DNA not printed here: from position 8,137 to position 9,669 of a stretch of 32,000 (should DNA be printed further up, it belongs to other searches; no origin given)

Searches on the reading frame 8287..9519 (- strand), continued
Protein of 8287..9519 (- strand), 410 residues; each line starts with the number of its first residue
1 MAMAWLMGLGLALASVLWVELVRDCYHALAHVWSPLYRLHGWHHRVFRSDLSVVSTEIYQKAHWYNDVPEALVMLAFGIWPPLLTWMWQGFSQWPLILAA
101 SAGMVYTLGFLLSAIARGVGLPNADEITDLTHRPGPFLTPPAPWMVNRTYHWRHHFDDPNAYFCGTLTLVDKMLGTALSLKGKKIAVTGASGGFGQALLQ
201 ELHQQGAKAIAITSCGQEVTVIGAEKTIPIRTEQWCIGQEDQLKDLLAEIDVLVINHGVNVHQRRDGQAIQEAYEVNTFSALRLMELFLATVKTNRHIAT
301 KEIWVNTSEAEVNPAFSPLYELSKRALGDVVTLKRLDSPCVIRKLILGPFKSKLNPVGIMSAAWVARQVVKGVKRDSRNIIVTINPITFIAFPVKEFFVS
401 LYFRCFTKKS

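Call 13: find_related_loci(query=window:8287-9519:-, collection=genome_contigs, flank=6000)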
Query window:8287-9519:- (410 aa) in genome_contigs; peptide patterns used: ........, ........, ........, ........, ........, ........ (x = any residue, [..] = any of these).
600 stretches matched a pattern (row limit reached: there are more); 586 encode a relative of the query (tblastn E <= 1e-3); the best 80 are kept; 80 distinct loci.
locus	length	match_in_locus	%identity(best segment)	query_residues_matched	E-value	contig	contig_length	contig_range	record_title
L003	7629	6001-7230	94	1-410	0e+0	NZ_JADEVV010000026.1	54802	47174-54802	Synechocystis salina LEGE 00031 NODE_28_length_54802_cov_11.348843_(reversed), whole genome shotgun sequence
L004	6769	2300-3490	72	10-410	0e+0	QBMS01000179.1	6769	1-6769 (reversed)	MAG: Snowella sp. isolate ULC335bin1 scaffold179_size6769, whole genome shotgun sequence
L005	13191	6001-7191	72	10-410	0e+0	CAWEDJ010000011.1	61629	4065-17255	MAG: uncultured cyanobacterium isolate MFD03726.bin.1.203 genome assembly, contig: contig_112345, whole genome shotgun s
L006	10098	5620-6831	70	1-408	0e+0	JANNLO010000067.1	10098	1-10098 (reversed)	MAG: Snowella sp. SOY_38_metabat_116 SOY_38_k141_2484687, whole genome shotgun sequence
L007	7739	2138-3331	69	10-410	0e+0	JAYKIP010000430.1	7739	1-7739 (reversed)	MAG: Merismopediaceae cyanobacterium isolate 487179 NODE_36453368, whole genome shotgun sequence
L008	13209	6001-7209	67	1-407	0e+0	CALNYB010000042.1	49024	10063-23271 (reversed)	MAG: Cyanobacteriota bacterium isolate HOU_bin.0041 genome assembly, contig: contig_14389, whole genome shotgun sequence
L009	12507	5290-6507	66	1-410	0e+0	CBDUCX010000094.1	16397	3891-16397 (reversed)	MAG TPA_asm: uncultured Pleurocapsa sp. isolate ERR2431958_binner13_Refined_38 genome assembly, contig: ERZ23878668.533,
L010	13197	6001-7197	69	9-409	0e+0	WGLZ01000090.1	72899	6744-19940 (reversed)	MAG: Cyanobacteria bacterium RI_101 c_000000150220, whole genome shotgun sequence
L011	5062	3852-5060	65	1-407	0e+0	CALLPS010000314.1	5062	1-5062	MAG: uncultured Pleurocapsa sp. isolate H4_Bin_Bin_164_1 genome assembly, contig: c_000001407228, whole genome shotgun s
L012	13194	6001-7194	65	8-409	0e+0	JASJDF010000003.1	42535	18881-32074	MAG: Xenococcaceae cyanobacterium MO_188.B19 MO_188.c_844, whole genome shotgun sequence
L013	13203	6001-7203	65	5-409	0e+0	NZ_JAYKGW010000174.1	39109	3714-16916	MAG: Okeania sp. isolate 1238230 NODE_28310386, whole genome shotgun sequence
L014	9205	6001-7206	66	7-410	0e+0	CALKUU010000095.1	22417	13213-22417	MAG: uncultured Xenococcaceae cyanobacterium isolate R4_Bin_Bin_117_1 genome assembly, contig: c_000000975862, whole gen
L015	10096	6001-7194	64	8-409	0e+0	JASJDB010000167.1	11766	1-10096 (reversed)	MAG: Xenococcaceae cyanobacterium MO_167.B52 MO_167.c_4554, whole genome shotgun sequence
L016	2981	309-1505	64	6-408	0e+0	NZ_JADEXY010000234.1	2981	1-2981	Microcystis aeruginosa LEGE 91341 NODE_325_length_2981_cov_22.4135, whole genome shotgun sequence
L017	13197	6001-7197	64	6-408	1e-180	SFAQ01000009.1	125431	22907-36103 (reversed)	MAG: Microcystis wesenbergii Mw_QC_B_20070930_S4 S4_9, whole genome shotgun sequence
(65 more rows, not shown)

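Call 18: search_solved_structures(query=window:8287-9519:-, max_evalue=0.01, show_alignments=1)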
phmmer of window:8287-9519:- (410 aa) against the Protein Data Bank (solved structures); distinct sequences matched with E-value up to 0.01: 24.
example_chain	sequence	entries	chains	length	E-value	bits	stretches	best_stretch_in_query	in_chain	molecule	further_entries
5u4s_A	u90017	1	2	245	3.5e-05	26.4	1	180-296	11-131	Putative short chain dehydrogenase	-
4j6f_A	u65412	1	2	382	5.5e-05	25.7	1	161-225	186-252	Putative alcohol dehydrogenase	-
3v2g_A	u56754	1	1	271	0.00019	24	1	154-331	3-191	3-oxoacyl-[acyl-carrier-protein] reductase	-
1cyd_A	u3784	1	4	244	0.0005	22.5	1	178-319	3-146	CARBONYL REDUCTASE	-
6t77_A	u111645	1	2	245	0.001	21.5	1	178-297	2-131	3-oxoacyl-ACP reductase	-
2cf2_E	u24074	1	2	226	0.0011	21.4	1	180-298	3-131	FATTY ACID SYNTHASE, KR DOMAIN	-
2bel_A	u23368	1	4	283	0.0012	21.3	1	150-290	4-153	CORTICOSTEROID 11-BETA-DEHYDROGENASE ISOZYME 1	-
6t7m_A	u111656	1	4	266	0.0015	21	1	164-291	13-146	3-oxoacyl-[acyl-carrier-protein] reductase FabG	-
1i01_A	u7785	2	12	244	0.0016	20.9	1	180-297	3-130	BETA-KETOACYL [ACP] REDUCTASE | 3-oxoacyl-[acyl-carrier protein] reductase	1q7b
1q7c_A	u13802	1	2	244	0.0016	20.9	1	180-297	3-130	3-oxoacyl-[acyl-carrier protein] reductase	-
4avy_A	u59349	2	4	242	0.0019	20.7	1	181-283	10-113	PROBABLE SHORT-CHAIN DEHYDROGENASE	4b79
1pr9_A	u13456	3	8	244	0.0019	20.6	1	178-286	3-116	L-XYLULOSE REDUCTASE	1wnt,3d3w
3f9i_A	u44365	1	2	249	0.002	20.6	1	178-260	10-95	3-oxoacyl-[acyl-carrier-protein] reductase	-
4nmh_A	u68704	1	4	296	0.0025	20.2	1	150-218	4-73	Corticosteroid 11-beta-dehydrogenase isozyme 1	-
3grp_A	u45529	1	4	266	0.0031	19.9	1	162-209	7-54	3-oxoacyl-(Acyl carrierprotein) reductase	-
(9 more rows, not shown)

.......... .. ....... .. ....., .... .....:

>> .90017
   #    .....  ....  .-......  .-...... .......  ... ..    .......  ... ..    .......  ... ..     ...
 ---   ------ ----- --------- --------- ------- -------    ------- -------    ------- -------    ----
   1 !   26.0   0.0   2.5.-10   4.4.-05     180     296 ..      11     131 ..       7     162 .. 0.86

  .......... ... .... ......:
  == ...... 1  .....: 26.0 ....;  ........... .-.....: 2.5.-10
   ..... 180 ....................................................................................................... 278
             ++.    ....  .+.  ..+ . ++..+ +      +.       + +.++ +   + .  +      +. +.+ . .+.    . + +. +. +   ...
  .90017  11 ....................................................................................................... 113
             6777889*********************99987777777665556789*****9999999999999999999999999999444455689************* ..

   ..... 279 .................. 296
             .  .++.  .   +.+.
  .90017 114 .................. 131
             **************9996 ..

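Call 34: predict_structure(alignment_id=A1)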
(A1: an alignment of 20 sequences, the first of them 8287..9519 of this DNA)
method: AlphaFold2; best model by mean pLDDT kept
length: 410 residues; sequences in the alignment: 20
mean_pLDDT: 76.7   pTM: 0.65
mean pLDDT of the five models: 76.7, 75.7, 75.1, 71.7, 67.2
residues with pLDDT >= 90: 93; 70-90: 208; 50-70: 61; < 50: 48
segments of 3 or more residues with pLDDT < 50: 130-132, 134-158, 161-177, 408-410
pLDDT, mean of each block of 10 residues (from residue 1): 86 88 77 73 65 74 85 93 92 88 89 84 65 46 42 47 38 47 89 89 91 86 83 90 94 89 76 86 93 73 82 65 82 76 83 75 89 74 71 70 60
secondary structure, 60 per line:
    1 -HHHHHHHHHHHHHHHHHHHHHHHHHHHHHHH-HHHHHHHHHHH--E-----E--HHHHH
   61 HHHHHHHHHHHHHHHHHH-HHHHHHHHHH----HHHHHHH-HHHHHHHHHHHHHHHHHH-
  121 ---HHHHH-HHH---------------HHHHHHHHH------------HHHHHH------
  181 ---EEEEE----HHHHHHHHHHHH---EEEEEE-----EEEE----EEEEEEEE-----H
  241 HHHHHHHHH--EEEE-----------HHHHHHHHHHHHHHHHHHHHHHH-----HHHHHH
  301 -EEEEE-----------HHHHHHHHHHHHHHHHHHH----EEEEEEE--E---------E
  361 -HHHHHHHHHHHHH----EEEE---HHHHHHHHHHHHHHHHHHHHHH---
elements in order: H2-32 H34-44 H56-78 H80-89 H94-100 H102-119 H124-128 H148-156 H169-174 E184-188 H193-204 E208-213 E219-222 E227-234 H240-249 E252-255 H267-289 H295-300 E302-306 H318-336 E341-347 H362-374 E379-382 H386-407

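Call 36: fold_search(model_id=the predicted structure, library=pdb)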
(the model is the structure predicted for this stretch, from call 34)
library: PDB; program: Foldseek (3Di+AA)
matches with E <= 10: 1974; with E <= 0.001: 1565
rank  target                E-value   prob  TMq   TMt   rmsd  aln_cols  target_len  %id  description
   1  3tfq_A                2.0e-09  1.00  0.45  0.68   4.3       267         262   19  Crystal structure of 11b-hsd1 double mutant (l262r, f278e) complexed with 8-{[(2-CYANOPYRIDIN-3-YL)METHYL]SULFANYL}-6- (released 2011-11-02)
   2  4bb5_B                2.1e-09  1.00  0.44  0.66   4.2       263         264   19  Free-Wilson and Structural Approaches to Co-optimising Human and Rodent Isoform Potency for 11b-Hydroxysteroid Dehydro (released 2012-11-28)
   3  5pgy_B                2.1e-09  1.00  0.45  0.64   4.3       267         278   19  CRYSTAL STRUCTURE OF 11BETA-HSD1 DOUBLE MUTANT (L262R, F278E) COMPLEXED WITH 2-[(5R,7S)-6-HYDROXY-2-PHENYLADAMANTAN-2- (released 2017-11-01)
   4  3tfq_B                2.1e-09  1.00  0.44  0.63   4.5       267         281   19  Crystal structure of 11b-hsd1 double mutant (l262r, f278e) complexed with 8-{[(2-CYANOPYRIDIN-3-YL)METHYL]SULFANYL}-6- (released 2011-11-02)
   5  4bb5_D                2.3e-09  1.00  0.45  0.68   4.2       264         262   18  Free-Wilson and Structural Approaches to Co-optimising Human and Rodent Isoform Potency for 11b-Hydroxysteroid Dehydro (released 2012-11-28)
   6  3tfq_D                3.2e-09  1.00  0.46  0.66   4.1       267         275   19  Crystal structure of 11b-hsd1 double mutant (l262r, f278e) complexed with 8-{[(2-CYANOPYRIDIN-3-YL)METHYL]SULFANYL}-6- (released 2011-11-02)
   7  5pgv_B                3.3e-09  1.00  0.44  0.63   4.3       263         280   20  CRYSTAL STRUCTURE OF 11BETA-HSD1 DOUBLE MUTANT (L262R, F278E) COMPLEXED WITH 1-(3-HYDROXYAZETIDIN-1-YL)-2-[(2S,5R)-2-( (released 2017-11-01)
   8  5pgw_B                3.3e-09  1.00  0.46  0.66   4.8       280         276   19  CRYSTAL STRUCTURE OF 11BETA-HSD1 DOUBLE MUTANT (L262R, F278E) COMPLEXED WITH 2-[(1R,3S,5R,7S)-2-[4-(4-FLUOROPHENYL)PHE (released 2017-11-01)
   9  4ijw_A                3.5e-09  1.00  0.44  0.66   4.6       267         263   19  Crystal structure of 11b-HSD1 double mutant (L262R, F278E) in complex with 3-[1-(4-chlorophenyl)cyclopropyl]-8-cyclopr (released 2014-06-11)
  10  2irw_C                3.7e-09  1.00  0.45  0.69   4.3       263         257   20  Human 11-beta-Hydroxysteroid Dehydrogenase (HSD1) with NADP and Adamantane Ether Inhibitor (released 2007-01-23)
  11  1xu9_C                3.9e-09  1.00  0.45  0.68   4.1       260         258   20  Crystal Structure of the Interface Closed Conformation of 11b-hydroxysteroid dehydrogenase isozyme 1 (released 2004-11-02)
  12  3d5q_A                3.9e-09  1.00  0.45  0.67   4.1       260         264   20  Crystal Structure of 11b-HSD1 in Complex with Triazole Inhibitor (released 2008-10-07)
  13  4nmh_B                3.9e-09  1.00  0.43  0.64   4.8       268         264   19  11-beta-HSD1 in complex with a 3,3-Di-methyl-azetidin-2-one (released 2014-03-26)
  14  4hfr_A                4.1e-09  1.00  0.46  0.71   4.0       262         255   19  Human 11beta-Hydroxysteroid Dehydrogenase Type 1 in complex with an orally bioavailable acidic inhibitor AZD4017. (released 2012-10-17)
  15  5pgv_D                4.1e-09  1.00  0.45  0.65   4.4       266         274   20  CRYSTAL STRUCTURE OF 11BETA-HSD1 DOUBLE MUTANT (L262R, F278E) COMPLEXED WITH 1-(3-HYDROXYAZETIDIN-1-YL)-2-[(2S,5R)-2-( (released 2017-11-01)
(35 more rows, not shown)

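Call 42: search_protein_representatives(protein=window:8287-9519:-)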
Query: 410 residues. Proteins with E-value up to 0.001 (for the whole library): 258; up to 1e-10: 127; up to 1e-30: 37. The best 150 are listed.
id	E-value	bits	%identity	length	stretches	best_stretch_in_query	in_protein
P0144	1.1e-126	439.8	54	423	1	8-408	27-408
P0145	3.7e-109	382.1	59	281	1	4-280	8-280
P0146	2.0e-95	336.8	43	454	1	12-408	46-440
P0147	2.7e-94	333.1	59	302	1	98-382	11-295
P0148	1.6e-88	314.1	54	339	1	100-401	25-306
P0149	6.6e-87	308.8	44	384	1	12-382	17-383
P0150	1.8e-77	277.7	56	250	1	176-408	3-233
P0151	4.2e-62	227.1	67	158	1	253-409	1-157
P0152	1.2e-60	222.3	48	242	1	177-408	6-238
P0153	2.2e-59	218.1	35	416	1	11-397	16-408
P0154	2.6e-59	217.9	37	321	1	95-404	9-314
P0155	3.6e-57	210.8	48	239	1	187-405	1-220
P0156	4.3e-51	190.8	44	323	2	5-215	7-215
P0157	4.2e-50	187.6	46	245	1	184-409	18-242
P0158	1.9e-49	185.4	70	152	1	265-386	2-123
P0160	1.1e-47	179.6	44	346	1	179-408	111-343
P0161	6.0e-47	177.2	45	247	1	183-408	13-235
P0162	2.5e-46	175.1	40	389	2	8-209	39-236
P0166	9.8e-41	156.7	37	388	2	11-210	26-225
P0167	7.6e-40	153.8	40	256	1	181-405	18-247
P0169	1.3e-38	149.7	41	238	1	184-404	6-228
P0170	3.2e-35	138.5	38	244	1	183-405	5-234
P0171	4.6e-35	138.0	33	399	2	11-210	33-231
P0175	1.5e-31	126.4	38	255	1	182-405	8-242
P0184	2.2e-28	116.0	30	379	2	15-208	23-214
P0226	1.7e-16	76.8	31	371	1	22-397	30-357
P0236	1.3e-15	73.9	31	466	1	30-403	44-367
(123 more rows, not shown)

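Call 43: list_cluster_members(proteins=[P0144, P0146, P0149, P0153, P0162, P0166, P0171, P0184, P0226, P0236])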
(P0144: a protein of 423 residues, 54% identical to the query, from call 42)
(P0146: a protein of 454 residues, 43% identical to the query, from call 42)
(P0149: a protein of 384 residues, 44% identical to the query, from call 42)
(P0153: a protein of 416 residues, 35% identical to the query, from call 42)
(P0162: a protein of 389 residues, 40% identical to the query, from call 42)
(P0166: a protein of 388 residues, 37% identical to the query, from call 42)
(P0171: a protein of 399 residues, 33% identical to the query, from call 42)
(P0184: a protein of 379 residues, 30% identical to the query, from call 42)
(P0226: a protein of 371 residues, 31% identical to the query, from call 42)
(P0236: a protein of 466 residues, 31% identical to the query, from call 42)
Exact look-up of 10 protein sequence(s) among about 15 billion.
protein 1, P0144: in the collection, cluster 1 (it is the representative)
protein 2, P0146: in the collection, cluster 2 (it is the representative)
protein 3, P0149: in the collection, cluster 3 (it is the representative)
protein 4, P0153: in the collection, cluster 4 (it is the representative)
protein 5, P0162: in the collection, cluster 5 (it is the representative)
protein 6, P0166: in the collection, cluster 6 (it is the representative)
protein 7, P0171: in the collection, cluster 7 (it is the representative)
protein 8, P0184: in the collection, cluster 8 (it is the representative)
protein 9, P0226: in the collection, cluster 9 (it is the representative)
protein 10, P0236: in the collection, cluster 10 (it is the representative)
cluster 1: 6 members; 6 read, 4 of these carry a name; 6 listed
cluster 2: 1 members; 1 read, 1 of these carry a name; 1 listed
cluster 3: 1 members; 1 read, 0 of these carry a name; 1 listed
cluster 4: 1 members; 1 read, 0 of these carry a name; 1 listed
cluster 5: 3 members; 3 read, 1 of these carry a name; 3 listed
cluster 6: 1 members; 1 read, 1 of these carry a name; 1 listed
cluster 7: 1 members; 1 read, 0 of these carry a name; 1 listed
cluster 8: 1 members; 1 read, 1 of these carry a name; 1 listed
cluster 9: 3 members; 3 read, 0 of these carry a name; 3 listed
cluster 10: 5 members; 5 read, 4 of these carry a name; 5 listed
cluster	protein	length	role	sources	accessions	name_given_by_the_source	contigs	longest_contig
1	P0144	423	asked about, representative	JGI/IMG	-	monoglucosyldiacylglycerol epimerase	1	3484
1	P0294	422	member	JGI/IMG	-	monoglucosyldiacylglycerol epimerase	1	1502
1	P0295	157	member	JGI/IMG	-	monoglucosyldiacylglycerol epimerase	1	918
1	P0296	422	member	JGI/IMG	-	monoglucosyldiacylglycerol epimerase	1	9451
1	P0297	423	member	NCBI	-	-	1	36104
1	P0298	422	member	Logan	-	-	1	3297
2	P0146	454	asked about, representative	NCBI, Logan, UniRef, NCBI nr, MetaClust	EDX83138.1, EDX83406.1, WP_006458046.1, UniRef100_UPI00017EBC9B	oxidoreductase, short chain dehydrogenase/reductase family [Synechococcus sp. PCC 7335] | bifunctional sterol desaturase/short chain dehydrogenase n=1 Tax=Synechococcus sp. ... | bifunctional sterol desaturase/short chain dehydrogenase [Synechococcus sp. PCC 7335]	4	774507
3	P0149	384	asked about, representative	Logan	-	-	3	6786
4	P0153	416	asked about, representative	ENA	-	-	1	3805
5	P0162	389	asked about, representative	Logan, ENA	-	-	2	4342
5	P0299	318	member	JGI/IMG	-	hypothetical protein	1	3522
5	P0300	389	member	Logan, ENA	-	-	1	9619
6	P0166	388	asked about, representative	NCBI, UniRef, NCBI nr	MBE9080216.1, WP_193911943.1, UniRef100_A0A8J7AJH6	sterol desaturase family protein [Romeria aff. gracilis LEGE 07310] | Sterol desaturase family protein n=1 Tax=Vasconcelosia minhoensis LEGE 07310 TaxID=915328 ... | sterol desaturase family protein [Romeria gracilis]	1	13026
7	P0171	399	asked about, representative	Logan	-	-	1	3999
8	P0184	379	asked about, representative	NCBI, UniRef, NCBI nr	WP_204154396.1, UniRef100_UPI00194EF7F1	sterol desaturase family protein [Leptolyngbya sp. CCY15150] | sterol desaturase family protein n=1 Tax=Leptolyngbya sp. CCY15150 TaxID=2767772 ...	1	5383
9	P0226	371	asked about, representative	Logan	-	-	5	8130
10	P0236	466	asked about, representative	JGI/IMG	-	hypothetical protein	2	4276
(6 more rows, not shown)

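Call 46: search_dna_similar(query=window:8287-9519:-, collection=plasmids, mode=protein, max_evalue=0.00001, max_rows=25)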
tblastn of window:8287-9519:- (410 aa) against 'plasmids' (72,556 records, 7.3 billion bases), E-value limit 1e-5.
Records with a match: 1; places in all: 1; records where one place covers at least 80% of the query: 0.
Best place of each record, by identity: <60% 1.
By first word of the organism name: Simkania 1.
By predicted mobility (MOB-suite, as given by PLSDB): conjugative 1.
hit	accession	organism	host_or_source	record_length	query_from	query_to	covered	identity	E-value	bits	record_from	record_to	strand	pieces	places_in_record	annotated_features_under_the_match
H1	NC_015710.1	Simkania negevensis Z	-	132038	178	335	39%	28.2%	2e-6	57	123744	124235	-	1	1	SDR family NAD(P)-dependent oxidoreductase | hypothetical protein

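Call 66: list_cluster_members(proteins=[P0150, P0152, P0155, P0157, P0160, P0161, P0167, P0169, P0170, P0175])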
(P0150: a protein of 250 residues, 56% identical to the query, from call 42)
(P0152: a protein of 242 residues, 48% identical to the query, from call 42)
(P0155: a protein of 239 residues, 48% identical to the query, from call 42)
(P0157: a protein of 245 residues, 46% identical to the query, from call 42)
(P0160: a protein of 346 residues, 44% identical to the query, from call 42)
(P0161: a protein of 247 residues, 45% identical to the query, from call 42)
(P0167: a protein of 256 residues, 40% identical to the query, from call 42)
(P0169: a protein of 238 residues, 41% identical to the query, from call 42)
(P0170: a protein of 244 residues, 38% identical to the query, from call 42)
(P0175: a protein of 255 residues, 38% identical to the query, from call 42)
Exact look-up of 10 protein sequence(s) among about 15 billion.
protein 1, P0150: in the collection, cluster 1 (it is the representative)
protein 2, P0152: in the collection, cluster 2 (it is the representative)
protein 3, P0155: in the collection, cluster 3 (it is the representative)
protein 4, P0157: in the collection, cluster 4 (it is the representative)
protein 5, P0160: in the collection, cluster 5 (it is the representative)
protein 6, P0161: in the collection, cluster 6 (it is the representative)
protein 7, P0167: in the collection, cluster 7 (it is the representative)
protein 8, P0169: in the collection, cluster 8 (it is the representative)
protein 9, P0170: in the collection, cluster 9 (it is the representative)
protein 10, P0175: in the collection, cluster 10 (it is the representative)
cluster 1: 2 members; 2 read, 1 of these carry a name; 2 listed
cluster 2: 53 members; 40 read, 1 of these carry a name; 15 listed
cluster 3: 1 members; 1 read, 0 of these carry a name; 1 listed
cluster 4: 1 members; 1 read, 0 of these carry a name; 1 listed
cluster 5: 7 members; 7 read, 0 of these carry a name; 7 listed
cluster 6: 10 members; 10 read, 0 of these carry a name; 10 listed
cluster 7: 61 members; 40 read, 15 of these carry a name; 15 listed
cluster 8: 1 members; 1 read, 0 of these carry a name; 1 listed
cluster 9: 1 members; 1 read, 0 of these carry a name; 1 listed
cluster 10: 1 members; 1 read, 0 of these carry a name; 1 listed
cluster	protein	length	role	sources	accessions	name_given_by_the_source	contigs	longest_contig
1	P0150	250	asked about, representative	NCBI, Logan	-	-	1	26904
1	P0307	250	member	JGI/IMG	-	hypothetical protein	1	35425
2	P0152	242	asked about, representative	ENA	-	-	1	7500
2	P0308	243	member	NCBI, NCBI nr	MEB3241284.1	MAG: short-chain dehydrogenase [Synechococcus sp.] | short-chain dehydrogenase [Synechococcus sp.]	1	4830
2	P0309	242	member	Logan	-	-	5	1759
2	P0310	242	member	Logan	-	-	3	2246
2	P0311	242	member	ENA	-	-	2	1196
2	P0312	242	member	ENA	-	-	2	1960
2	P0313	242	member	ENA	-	-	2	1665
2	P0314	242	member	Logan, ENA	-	-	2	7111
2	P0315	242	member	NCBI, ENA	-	-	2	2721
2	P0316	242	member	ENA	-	-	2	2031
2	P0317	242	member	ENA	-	-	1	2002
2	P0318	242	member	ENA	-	-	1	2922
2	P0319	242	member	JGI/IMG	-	-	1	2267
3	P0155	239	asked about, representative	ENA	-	-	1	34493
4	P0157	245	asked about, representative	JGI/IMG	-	-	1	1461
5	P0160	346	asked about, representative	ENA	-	-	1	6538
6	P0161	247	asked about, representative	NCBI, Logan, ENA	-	-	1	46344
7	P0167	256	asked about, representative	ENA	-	-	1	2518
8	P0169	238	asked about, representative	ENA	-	-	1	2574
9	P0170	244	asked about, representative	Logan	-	-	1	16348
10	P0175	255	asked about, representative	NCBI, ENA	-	-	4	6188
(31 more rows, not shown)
